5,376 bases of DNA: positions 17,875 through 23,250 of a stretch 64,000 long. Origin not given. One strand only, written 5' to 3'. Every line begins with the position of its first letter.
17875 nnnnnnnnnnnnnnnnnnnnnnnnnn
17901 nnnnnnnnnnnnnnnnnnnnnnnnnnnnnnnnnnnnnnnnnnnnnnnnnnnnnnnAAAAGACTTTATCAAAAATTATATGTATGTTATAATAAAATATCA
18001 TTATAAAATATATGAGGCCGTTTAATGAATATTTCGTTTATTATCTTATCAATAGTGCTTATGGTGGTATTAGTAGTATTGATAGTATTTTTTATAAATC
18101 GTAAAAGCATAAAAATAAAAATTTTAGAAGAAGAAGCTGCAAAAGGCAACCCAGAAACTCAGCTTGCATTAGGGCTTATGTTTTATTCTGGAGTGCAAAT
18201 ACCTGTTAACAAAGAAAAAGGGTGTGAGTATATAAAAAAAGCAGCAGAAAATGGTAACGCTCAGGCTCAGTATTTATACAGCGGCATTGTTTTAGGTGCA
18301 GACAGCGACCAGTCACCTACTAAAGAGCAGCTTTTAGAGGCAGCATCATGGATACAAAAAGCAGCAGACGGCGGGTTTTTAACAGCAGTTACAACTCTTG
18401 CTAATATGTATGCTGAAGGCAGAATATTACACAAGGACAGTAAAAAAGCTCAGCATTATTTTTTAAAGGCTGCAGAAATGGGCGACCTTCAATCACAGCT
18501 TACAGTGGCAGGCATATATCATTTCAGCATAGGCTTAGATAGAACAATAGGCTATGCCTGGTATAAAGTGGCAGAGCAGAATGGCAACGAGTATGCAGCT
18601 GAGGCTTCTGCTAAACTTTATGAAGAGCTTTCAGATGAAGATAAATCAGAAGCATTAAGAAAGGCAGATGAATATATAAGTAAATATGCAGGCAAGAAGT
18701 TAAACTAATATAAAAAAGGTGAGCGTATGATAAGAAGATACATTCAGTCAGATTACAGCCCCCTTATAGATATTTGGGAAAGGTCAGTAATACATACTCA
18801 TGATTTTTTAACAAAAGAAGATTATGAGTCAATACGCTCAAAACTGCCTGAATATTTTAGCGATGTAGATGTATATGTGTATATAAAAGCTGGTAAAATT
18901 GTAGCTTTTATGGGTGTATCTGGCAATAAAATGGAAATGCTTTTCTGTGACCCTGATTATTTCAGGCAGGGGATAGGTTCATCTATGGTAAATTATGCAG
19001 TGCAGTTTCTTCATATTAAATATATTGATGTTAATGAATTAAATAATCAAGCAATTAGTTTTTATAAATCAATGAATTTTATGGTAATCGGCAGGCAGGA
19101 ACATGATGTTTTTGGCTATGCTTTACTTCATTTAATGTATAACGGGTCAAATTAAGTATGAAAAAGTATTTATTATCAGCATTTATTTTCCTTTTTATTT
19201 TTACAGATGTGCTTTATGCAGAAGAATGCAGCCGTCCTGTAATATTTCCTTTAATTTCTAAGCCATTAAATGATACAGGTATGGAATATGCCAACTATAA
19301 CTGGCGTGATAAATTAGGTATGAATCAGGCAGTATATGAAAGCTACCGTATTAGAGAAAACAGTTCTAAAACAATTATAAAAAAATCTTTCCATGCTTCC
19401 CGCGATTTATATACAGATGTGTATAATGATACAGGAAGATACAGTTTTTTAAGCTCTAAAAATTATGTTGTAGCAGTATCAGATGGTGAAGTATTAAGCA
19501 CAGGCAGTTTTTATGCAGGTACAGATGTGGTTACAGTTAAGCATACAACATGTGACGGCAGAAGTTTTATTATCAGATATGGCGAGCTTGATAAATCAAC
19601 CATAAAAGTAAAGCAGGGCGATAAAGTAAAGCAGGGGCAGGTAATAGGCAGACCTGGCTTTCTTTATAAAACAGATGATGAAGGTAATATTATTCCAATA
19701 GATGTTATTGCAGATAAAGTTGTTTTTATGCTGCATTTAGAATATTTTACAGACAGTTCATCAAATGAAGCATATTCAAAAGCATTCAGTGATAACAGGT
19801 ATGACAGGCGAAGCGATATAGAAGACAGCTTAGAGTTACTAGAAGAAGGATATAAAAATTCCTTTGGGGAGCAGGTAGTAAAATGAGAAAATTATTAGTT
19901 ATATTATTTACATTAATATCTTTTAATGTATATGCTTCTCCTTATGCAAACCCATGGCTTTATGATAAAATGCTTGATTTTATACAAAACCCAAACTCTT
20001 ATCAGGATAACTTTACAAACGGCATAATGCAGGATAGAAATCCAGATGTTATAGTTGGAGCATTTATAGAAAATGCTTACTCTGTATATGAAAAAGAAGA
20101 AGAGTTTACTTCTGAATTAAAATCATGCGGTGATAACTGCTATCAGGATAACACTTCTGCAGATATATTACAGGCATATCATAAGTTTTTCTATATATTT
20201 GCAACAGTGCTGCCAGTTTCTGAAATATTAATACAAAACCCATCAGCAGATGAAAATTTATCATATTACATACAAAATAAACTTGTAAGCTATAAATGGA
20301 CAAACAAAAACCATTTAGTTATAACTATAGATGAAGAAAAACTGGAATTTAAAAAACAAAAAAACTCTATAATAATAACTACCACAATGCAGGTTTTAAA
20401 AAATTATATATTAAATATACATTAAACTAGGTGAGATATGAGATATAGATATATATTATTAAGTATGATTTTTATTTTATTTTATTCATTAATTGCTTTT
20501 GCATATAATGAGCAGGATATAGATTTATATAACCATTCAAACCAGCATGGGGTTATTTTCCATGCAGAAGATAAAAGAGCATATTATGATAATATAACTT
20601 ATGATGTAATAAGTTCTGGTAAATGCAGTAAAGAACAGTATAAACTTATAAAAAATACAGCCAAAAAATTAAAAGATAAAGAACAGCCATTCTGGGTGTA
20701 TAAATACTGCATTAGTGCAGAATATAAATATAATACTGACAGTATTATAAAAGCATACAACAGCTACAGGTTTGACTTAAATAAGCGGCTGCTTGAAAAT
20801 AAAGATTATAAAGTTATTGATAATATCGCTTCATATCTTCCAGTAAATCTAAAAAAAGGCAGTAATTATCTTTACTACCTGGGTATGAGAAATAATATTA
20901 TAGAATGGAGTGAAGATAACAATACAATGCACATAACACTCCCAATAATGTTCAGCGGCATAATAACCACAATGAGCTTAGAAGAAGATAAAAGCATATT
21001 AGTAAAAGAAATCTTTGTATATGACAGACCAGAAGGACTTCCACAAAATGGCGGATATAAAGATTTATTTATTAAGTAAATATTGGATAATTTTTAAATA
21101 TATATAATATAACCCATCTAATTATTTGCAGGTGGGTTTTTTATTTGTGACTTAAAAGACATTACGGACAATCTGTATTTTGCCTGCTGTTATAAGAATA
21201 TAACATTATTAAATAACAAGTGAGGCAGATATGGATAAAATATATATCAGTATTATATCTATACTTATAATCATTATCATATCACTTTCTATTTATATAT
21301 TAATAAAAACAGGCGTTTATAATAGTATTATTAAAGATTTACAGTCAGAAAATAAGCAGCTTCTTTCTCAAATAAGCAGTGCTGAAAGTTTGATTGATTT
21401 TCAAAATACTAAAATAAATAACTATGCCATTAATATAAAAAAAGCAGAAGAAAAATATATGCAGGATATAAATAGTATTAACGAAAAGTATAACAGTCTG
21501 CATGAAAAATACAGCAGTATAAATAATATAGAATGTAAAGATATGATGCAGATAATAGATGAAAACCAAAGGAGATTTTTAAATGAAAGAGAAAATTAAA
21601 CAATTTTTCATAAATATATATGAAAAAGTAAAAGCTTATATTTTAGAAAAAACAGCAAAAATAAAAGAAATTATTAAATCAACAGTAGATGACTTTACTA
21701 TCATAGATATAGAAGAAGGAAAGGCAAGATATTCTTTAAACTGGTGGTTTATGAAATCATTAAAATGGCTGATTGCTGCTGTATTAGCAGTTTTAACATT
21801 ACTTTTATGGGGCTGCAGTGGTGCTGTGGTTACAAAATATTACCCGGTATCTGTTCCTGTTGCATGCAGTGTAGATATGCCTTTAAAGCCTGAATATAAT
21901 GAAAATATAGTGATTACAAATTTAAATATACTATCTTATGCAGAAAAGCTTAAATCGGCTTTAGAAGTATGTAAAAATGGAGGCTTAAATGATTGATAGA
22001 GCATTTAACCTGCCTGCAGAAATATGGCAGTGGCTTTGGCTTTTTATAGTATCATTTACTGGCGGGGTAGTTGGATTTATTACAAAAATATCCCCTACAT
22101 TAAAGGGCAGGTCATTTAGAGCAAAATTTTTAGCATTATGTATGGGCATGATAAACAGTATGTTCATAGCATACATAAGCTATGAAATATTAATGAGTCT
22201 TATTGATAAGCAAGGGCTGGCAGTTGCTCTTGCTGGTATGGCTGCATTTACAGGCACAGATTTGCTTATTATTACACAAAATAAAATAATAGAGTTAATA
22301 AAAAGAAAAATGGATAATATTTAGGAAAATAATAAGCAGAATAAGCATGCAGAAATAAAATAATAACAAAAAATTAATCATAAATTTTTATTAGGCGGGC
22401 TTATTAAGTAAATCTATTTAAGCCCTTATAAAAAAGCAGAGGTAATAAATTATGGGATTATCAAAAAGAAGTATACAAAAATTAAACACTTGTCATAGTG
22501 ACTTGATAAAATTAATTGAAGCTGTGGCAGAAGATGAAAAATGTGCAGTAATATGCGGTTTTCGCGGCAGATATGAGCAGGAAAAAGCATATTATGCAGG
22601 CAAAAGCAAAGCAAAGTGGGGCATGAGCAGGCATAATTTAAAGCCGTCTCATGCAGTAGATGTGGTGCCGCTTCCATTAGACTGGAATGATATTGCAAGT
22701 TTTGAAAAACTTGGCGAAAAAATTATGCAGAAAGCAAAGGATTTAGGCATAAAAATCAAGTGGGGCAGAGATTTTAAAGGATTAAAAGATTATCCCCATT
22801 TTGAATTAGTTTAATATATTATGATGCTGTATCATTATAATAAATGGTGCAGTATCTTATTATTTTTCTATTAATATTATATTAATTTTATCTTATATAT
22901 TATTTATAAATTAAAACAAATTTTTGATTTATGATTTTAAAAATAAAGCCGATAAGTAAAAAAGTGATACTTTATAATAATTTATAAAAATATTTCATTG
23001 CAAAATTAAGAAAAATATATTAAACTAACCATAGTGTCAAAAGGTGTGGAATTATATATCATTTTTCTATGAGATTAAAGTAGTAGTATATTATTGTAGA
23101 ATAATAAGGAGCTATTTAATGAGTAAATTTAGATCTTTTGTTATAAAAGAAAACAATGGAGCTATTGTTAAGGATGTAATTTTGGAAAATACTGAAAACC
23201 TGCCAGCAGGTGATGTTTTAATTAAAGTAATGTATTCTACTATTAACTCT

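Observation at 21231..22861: Orphan spanin-spanin-holin-M15 endolysin operon: candidate type 10 secretion or programmed lysis module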

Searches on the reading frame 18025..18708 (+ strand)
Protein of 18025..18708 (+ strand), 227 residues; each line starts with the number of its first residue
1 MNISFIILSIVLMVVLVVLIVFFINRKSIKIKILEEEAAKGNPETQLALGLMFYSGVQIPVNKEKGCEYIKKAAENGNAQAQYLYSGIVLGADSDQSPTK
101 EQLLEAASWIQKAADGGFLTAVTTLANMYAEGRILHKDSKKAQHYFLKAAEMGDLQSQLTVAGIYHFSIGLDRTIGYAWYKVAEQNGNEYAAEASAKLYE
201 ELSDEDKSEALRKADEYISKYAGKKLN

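Call 7: search_protein_families(library=pfam, proteins=[window:18025-18708:+], max_evalue=0.01)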
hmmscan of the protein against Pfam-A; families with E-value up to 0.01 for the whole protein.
window:18025-18708:+ (227 aa): 2 families
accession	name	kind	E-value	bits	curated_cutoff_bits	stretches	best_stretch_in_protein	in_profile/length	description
PF08238.18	Sel1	-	9e-15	55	30.7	2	44-78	2-36/36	Sel1 repeat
PF23310.1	TPR_27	-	3.4e-07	30.4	27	1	37-111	22-92/110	Plant tetratrico peptide repeats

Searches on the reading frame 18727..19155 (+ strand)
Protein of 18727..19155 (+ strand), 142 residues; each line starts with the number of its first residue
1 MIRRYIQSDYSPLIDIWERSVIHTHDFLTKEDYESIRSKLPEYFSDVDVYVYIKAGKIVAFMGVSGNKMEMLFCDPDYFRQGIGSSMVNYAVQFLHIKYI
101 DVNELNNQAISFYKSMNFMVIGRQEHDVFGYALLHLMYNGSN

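Call 7: search_protein_families(library=pfam, proteins=[window:18727-19155:+], max_evalue=0.01)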
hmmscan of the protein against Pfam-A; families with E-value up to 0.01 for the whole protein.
window:18727-19155:+ (142 aa): 3 families
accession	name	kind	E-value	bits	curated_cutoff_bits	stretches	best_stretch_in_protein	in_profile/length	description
PF13508.13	Acetyltransf_7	-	3.2e-11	43.9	27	1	48-119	4-83/84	Acetyltransferase (GNAT) domain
PF00583.31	Acetyltransf_1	-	3.3e-08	34.2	20.7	1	45-118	31-116/116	Acetyltransferase (GNAT) family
PF13673.13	Acetyltransf_10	-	4.3e-08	33.6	23.6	1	34-125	20-114/128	Acetyltransferase (GNAT) domain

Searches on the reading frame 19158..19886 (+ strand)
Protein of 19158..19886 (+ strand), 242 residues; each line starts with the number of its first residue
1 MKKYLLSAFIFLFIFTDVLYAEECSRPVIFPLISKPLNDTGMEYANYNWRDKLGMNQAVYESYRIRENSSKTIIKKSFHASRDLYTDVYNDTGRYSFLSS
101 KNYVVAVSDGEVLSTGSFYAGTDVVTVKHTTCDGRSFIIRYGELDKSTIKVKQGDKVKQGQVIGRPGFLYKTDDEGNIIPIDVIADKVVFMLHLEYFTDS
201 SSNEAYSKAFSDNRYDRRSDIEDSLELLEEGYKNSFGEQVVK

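Call 7: search_protein_families(library=pfam, proteins=[window:19158-19886:+], max_evalue=0.01)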
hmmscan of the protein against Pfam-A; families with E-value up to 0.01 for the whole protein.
window:19158-19886:+ (242 aa): 2 families
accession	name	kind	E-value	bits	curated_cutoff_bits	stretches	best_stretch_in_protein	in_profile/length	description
PF01551.29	Peptidase_M23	-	9.7e-10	39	28.7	1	100-167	12-73/96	Peptidase family M23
PF13533.13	Biotin_lipoyl_2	-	0.0013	19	29.8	1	148-164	13-29/32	Biotin-lipoyl like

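Call 68: search_protein_families(library=padloc, proteins=[window:19158-19886:+], max_evalue=0.01)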
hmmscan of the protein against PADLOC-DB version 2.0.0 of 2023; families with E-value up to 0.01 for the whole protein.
window:19158-19886:+ (242 aa): 1 family
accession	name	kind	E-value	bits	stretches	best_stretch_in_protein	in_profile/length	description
PDLC01275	Csm5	-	0.0076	14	0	25-80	41-96/321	"CAS-III-A,CAS-III-D; effector_G7"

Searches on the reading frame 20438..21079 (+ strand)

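Call 7: search_protein_families(library=pfam, proteins=[window:20438-21079:+], max_evalue=0.01)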
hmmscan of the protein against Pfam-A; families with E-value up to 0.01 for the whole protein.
window:20438-21079:+ (213 aa): 1 family
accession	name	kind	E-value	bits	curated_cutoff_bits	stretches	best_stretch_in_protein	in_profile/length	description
PF08706.16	D5_N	-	0.0073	17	22.4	1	44-163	17-111/145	D5 N terminal like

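Call 68: search_protein_families(library=padloc, proteins=[window:20438-21079:+], max_evalue=0.01)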
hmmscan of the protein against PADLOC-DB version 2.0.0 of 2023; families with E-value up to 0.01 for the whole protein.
window:20438-21079:+ (213 aa): 0 families

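Call 69: search_protein_families(library=ncbifam, proteins=[window:20438-21079:+], max_evalue=0.01)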
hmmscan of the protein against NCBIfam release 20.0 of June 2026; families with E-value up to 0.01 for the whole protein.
window:20438-21079:+ (213 aa): 0 families

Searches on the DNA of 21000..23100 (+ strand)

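Call 10: search_dna_similar(query=window:21100-22900:+, collection=phages, mode=distant)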
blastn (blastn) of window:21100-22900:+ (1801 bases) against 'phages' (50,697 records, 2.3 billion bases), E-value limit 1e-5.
No match.

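Call 53: search_rna_families(source=window, start=21000, end=23100, threshold=evalue, max_evalue=1)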
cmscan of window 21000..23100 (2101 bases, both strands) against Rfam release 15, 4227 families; matches with E-value up to 1: 2.
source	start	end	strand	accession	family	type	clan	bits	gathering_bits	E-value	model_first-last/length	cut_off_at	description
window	21219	21286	-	RF00588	SNORD41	Gene; snRNA; snoRNA; CD-box;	CL00058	25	41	0.063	1-70/70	no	Small nucleolar RNA SNORD41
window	21676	21806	+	RF01452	S_pombe_snR99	Gene; snRNA; snoRNA; HACA-box;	-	17.1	90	0.72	1-185/185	no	small nucleolar RNA snR99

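Call 54: search_rna_families(source=L011, start=9650, end=10100, threshold=evalue, max_evalue=1)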
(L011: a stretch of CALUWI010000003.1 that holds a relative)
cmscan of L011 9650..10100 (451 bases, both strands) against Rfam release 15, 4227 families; matches with E-value up to 1: 1.
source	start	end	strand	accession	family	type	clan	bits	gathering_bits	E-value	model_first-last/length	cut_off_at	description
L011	9933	10003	+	RF03091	Clostridium-PBP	Gene; sRNA;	-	24.9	94.4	0.4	1-73/73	no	Clostridium-PBP RNA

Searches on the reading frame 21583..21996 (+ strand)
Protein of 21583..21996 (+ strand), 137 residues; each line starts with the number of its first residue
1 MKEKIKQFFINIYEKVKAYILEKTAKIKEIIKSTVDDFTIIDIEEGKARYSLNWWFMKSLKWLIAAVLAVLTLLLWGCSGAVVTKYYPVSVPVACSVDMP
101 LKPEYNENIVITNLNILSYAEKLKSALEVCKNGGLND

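Call 5: search_protein_families(library=pfam, proteins=[window:21583-21996:+], max_evalue=1)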
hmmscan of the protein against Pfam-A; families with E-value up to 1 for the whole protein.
window:21583-21996:+ (137 aa): 2 families
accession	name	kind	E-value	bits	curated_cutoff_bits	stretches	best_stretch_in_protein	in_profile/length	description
PF23793.1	LysC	-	1.8e-05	25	27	1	73-132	1-57/69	Rz1-like lysis system protein LysC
PF19945.4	DUF6407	-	0.063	14.3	25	1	1-44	1-44/96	Family of unknown function (DUF6407)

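Call 6: search_protein_families(library=phrogs, proteins=[window:21583-21996:+], max_evalue=1)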
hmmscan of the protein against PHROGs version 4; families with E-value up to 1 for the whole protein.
window:21583-21996:+ (137 aa): 3 families
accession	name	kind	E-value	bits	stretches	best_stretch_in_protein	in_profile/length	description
phrog_2291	-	unknown function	1.9e-09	38.2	1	66-132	6-75/81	-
phrog_456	-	lysis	3.3e-05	24.5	1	57-131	5-77/102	Rz-like spanin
phrog_8372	-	unknown function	0.18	12.7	1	60-85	1-24/58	-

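Call 65: find_homologous_proteins(query=window:21583-21996:+, max_evalue=0.01)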
Query window:21583-21996:+ (137 aa): 32 proteins with E <= 0.01 among 67 candidates.
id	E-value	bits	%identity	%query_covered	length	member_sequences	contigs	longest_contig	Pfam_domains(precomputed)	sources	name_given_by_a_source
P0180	2.1e-76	272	91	100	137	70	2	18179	PF23793.2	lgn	-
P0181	3.6e-76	272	88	100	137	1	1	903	PF23793.2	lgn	-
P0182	2.0e-75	269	91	100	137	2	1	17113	PF23793.2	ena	-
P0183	2.3e-75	269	89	100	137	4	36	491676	PF23793.2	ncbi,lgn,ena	-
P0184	2.4e-74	266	87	100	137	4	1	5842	PF23793.2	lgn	-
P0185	9.7e-73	261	87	100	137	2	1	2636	PF23793.2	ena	-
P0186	7.0e-71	255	83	100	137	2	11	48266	PF23793.2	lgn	-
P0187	9.4e-69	248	85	100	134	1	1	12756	-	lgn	-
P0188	1.2e-68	247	85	100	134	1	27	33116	-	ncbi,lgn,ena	-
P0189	5.7e-68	245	84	100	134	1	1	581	-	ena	-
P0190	1.6e-67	244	84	100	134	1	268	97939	PF23793.2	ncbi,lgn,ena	-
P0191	3.5e-67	243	77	100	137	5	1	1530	PF23793.2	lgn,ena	-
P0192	6.5e-67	242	84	100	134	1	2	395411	PF23793.2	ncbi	-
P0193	8.5e-66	238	86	97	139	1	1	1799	-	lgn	-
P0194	3.2e-65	236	82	100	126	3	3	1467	PF23793.2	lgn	-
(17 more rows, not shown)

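Call 68: search_protein_families(library=padloc, proteins=[window:21583-21996:+], max_evalue=0.01)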
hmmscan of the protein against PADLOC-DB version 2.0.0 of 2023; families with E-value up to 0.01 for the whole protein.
window:21583-21996:+ (137 aa): 0 families

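Call 69: search_protein_families(library=ncbifam, proteins=[window:21583-21996:+], max_evalue=0.01)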
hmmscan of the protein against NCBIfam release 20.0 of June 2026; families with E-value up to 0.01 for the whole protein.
window:21583-21996:+ (137 aa): 0 families

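Call 80: predict_structure(alignment_id=A4)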
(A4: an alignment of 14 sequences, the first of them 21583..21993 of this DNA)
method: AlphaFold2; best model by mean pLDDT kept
length: 137 residues; sequences in the alignment: 14
mean_pLDDT: 57.0   pTM: 0.21
mean pLDDT of the five models: 57.0, 55.5, 54.2, 53.9, 49.9
residues with pLDDT >= 90: 0; 70-90: 28; 50-70: 56; < 50: 53
segments of 3 or more residues with pLDDT < 50: 33-50, 77-97, 104-106, 109-113, 133-137
pLDDT, mean of each block of 10 residues (from residue 1): 67 74 64 45 43 61 79 59 41 45 49 55 65 48
secondary structure, 60 per line:
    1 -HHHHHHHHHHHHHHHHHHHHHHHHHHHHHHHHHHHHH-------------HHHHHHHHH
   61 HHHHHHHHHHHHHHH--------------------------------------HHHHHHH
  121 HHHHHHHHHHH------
elements in order: H2-38 H52-75 H114-131

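Call 86: search_protein_representatives(alignment_id=A4)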
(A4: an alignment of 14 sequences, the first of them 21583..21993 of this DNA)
Query: 14 sequences, 137 profile positions. Proteins with E-value up to 0.001 (for the whole library): 133; up to 1e-10: 25; up to 1e-30: 1. The best 133 are listed.
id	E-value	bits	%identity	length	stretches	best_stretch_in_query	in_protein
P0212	2.5e-37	144.3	-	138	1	8-137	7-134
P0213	9.6e-28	113.2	-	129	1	22-136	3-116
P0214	1.4e-24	102.9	-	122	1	24-131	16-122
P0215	1.9e-22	96.1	-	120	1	14-131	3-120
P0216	2.2e-22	95.9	-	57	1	1-57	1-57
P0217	1.5e-21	93.2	-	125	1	1-131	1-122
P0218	4.2e-20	88.5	-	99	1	40-131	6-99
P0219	4.3e-18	82.0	-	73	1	70-133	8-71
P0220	3.6e-15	72.5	-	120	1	15-131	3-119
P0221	8.8e-15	71.2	-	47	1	92-137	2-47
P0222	1.2e-14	70.8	-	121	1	18-131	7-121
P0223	1.5e-14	70.5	-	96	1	52-131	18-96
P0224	2.3e-14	69.9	-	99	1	58-132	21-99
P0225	3.4e-13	66.1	-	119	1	25-131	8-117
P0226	5.0e-13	65.6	-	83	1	56-131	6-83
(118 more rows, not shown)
